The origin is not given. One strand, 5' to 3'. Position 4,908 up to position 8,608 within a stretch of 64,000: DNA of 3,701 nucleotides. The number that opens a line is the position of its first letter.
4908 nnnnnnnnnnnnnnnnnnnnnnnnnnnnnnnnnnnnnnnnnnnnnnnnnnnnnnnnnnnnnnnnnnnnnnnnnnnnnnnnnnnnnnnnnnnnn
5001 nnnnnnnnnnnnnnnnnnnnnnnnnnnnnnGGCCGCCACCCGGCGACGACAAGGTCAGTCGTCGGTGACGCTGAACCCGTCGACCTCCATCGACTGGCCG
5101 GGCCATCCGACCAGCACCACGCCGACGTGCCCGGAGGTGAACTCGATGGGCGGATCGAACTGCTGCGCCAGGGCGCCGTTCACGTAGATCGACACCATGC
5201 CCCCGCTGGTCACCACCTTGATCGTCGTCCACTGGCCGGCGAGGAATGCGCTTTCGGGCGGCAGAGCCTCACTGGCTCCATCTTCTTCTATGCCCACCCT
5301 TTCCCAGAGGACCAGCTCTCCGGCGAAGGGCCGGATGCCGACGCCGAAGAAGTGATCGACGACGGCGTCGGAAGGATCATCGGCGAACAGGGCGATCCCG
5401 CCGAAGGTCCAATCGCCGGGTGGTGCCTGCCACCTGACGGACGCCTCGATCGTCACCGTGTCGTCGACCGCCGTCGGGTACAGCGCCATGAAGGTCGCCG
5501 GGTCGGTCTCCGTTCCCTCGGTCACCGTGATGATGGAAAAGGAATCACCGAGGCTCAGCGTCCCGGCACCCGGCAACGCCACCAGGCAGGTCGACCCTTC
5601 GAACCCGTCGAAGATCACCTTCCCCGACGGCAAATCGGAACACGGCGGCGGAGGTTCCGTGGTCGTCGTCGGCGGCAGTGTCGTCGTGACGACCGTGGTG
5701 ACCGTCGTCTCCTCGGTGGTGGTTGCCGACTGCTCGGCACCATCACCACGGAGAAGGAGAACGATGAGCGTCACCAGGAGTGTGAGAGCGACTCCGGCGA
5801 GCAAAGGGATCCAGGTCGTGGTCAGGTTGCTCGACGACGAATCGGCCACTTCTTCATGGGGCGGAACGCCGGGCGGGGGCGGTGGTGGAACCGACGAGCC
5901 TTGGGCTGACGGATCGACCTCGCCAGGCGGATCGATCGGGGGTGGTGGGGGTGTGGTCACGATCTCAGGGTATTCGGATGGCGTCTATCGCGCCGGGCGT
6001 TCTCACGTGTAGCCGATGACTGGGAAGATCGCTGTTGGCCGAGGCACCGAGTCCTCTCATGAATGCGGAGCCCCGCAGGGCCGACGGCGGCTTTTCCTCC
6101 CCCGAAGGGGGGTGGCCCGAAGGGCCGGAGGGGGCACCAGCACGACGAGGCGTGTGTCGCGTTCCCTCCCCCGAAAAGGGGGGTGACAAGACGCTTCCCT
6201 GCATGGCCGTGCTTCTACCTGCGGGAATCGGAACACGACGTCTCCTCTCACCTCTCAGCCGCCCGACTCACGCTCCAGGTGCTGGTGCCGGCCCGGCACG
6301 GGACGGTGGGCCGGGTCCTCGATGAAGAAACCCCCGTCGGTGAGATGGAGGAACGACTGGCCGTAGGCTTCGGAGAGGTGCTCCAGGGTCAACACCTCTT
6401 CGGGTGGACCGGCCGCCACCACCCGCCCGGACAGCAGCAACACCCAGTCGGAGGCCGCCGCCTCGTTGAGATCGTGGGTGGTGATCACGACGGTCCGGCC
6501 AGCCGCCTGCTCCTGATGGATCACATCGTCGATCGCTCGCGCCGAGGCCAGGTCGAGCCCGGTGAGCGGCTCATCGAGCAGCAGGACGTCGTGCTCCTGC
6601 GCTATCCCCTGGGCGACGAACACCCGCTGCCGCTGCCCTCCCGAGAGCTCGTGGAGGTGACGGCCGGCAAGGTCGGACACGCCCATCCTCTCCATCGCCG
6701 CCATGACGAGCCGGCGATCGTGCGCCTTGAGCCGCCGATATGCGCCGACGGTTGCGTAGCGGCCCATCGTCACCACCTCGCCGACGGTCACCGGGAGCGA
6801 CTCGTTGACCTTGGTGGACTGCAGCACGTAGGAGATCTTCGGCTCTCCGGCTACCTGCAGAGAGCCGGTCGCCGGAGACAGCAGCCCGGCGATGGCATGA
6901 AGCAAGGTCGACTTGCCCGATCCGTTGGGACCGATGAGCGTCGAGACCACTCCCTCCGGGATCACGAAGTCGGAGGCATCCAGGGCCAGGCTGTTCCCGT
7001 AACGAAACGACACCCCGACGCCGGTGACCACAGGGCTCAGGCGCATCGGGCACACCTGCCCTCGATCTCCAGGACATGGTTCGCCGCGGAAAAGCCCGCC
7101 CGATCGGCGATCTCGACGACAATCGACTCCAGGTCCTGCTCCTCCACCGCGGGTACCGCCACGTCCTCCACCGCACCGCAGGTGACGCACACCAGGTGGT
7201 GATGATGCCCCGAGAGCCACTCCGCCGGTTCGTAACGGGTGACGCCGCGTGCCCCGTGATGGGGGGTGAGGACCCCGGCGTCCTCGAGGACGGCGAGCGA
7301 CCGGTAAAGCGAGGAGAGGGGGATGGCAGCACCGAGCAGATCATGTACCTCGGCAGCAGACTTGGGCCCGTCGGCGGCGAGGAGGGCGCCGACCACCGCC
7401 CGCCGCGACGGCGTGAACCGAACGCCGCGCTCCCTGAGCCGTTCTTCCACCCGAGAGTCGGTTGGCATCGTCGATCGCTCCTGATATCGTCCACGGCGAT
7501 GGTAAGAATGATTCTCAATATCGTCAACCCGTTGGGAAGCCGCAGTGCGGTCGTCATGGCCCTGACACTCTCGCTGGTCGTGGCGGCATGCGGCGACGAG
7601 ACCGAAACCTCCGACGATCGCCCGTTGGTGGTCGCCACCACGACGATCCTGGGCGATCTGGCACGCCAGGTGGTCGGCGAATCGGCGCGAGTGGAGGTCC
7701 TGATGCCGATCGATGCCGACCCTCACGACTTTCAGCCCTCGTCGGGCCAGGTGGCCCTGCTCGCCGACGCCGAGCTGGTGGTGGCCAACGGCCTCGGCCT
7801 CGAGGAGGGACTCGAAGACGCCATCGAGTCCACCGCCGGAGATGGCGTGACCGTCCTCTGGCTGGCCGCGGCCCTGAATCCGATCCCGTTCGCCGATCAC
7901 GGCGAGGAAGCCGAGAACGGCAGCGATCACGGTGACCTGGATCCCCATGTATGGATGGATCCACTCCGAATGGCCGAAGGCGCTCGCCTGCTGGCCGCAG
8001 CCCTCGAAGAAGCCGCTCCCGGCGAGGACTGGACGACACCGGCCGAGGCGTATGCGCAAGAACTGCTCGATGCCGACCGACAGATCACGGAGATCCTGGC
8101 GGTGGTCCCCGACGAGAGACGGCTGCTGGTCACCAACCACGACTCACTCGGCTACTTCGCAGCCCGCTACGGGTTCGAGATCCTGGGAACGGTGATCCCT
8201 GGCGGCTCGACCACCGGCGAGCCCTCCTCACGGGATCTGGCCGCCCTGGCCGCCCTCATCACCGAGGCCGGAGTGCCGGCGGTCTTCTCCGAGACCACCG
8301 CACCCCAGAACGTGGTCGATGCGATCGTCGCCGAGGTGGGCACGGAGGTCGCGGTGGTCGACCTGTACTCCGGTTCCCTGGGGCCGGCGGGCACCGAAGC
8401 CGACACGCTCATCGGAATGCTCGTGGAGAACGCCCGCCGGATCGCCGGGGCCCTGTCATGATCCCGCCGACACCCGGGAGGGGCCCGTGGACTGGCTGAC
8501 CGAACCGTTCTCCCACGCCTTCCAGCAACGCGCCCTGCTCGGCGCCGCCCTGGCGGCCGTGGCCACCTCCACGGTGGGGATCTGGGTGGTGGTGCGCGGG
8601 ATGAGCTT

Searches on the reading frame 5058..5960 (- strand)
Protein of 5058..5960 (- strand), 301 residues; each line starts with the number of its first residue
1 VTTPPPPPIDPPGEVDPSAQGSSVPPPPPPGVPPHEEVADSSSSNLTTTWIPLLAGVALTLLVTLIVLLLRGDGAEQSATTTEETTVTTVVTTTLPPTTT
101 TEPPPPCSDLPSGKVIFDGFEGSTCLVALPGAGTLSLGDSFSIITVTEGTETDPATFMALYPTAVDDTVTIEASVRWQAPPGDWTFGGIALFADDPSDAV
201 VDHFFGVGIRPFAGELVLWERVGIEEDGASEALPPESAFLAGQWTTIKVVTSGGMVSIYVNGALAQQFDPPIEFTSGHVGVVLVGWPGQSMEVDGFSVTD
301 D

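Call 55: search_protein_families(library=pfam, proteins=[window:5058-5960:-], max_evalue=0.001)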
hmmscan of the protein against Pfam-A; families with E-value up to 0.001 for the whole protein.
window:5058-5960:- (301 aa): 1 family
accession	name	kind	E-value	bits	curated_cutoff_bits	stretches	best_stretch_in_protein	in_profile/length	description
PF13385.13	Laminin_G_3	-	5.2e-05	23.9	27.6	1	168-272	18-109/151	Concanavalin A-like lectin/glucanases superfamily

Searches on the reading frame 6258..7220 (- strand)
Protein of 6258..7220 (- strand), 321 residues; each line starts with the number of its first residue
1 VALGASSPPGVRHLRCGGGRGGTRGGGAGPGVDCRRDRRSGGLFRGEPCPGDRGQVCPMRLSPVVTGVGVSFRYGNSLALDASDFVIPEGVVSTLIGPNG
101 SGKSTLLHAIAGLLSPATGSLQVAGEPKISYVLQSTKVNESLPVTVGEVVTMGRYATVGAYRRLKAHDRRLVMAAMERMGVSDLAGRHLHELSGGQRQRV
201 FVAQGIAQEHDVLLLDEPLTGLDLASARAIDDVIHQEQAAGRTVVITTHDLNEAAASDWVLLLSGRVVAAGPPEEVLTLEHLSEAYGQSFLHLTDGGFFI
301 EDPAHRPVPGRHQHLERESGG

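Call 55: search_protein_families(library=pfam, proteins=[window:6258-7220:-], max_evalue=0.001)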
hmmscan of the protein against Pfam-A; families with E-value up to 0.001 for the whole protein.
window:6258-7220:- (321 aa): 5 families
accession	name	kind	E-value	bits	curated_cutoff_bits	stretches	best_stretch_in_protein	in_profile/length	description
PF00005.33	ABC_tran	-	1.5e-24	87.6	25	1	81-219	2-136/137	ABC transporter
PF13304.12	AAA_21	-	1.1e-11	45.8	27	1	94-138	3-54/304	AAA domain, putative AbiEii toxin, Type IV TA system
PF13555.12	AAA_29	-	5.3e-07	29.7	27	1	88-118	20-50/61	P-loop containing region of AAA domain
PF02463.25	SMC_N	-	1.4e-06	28.4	40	1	92-248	26-197/220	RecF/RecN/SMC N terminal domain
PF13175.12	AAA_15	-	0.00086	19.4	32.1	0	92-116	25-49/374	AAA ATPase domain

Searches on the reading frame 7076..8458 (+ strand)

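Call 55: search_protein_families(library=pfam, proteins=[window:7076-8458:+], max_evalue=0.001)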
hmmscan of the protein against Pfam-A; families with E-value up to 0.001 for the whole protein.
window:7076-8458:+ (461 aa): 1 family
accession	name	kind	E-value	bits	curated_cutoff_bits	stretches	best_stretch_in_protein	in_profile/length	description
PF01297.22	ZnuA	-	3.2e-66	224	29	1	185-458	1-262/263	Zinc-uptake complex component A periplasmic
